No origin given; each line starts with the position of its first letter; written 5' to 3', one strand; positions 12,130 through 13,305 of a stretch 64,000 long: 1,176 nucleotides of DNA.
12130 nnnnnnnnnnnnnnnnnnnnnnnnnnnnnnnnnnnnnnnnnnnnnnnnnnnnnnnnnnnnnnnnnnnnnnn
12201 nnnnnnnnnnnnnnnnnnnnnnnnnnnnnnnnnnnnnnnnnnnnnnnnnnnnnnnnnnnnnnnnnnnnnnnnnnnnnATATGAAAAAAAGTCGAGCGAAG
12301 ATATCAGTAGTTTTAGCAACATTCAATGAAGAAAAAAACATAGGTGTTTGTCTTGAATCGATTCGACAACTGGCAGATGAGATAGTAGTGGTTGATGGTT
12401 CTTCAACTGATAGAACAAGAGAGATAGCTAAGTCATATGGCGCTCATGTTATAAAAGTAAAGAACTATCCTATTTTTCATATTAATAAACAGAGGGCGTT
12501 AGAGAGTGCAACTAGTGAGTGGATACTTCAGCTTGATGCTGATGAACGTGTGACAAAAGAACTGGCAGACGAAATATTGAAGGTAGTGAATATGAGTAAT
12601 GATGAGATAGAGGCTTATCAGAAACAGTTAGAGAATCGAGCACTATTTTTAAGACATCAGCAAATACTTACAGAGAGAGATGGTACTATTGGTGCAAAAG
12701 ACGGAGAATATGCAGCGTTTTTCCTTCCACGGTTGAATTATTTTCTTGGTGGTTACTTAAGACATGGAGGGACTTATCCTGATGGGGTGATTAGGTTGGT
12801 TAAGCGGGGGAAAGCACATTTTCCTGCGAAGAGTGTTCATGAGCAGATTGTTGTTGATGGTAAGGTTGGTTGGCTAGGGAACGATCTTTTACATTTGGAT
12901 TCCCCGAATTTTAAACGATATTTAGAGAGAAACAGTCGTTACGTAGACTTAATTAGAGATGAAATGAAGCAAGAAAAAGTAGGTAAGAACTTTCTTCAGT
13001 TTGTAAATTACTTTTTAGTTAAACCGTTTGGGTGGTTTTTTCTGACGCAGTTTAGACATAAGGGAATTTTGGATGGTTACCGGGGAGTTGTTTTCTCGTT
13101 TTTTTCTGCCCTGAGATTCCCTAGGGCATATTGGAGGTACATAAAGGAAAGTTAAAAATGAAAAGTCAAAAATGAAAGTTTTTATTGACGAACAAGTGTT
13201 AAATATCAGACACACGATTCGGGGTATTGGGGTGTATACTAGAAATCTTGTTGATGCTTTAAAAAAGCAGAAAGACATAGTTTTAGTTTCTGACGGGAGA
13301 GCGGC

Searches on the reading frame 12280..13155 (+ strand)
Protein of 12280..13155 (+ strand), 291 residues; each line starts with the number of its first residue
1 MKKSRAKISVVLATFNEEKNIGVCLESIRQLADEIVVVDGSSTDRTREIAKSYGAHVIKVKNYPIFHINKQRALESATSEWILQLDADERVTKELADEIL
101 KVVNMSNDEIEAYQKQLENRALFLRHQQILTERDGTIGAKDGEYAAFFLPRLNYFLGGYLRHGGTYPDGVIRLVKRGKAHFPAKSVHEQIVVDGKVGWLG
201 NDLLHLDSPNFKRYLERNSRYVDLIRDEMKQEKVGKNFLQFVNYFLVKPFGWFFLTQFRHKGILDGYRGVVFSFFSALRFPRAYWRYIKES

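Call 32: find_encoding_contigs(protein=window:12280-13155:+, flank=10000, max_places=10)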
Protein window:12280-13155:+ (291 aa): 6 contigs read that carry it; 4 places shown.
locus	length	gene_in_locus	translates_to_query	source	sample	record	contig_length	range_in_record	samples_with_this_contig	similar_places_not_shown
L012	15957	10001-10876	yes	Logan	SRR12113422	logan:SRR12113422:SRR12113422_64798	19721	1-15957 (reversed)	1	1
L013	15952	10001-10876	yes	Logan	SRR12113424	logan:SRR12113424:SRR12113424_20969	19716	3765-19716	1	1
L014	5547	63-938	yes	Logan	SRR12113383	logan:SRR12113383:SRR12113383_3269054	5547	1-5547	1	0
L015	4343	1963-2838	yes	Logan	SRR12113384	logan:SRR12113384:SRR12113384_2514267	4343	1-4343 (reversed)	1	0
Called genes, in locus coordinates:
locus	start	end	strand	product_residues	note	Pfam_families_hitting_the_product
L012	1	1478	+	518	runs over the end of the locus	PF13231:PMT_2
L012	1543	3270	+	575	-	PF13231:PMT_2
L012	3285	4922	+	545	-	-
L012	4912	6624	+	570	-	PF02366:PMT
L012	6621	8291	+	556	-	PF02366:PMT (weak), PF13231:PMT_2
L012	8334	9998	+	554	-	PF13231:PMT_2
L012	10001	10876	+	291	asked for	PF00535:Glycos_transf_2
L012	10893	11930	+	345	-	PF13439:Glyco_transf_4, PF20706:GT4-conflict (weak), PF00534:Glycos_transf_1, PF13692:Glyco_trans_1_4, PF13524:Glyco_trans_1_2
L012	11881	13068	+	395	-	-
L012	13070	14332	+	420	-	PF01943:Polysacc_synt, PF13440:Polysacc_synt_3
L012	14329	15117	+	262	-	PF00535:Glycos_transf_2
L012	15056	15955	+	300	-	?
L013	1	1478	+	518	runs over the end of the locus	PF13231:PMT_2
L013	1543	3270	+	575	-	PF13231:PMT_2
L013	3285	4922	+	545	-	-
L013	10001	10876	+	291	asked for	PF00535:Glycos_transf_2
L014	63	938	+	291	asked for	PF00535:Glycos_transf_2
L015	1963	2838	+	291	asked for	PF00535:Glycos_transf_2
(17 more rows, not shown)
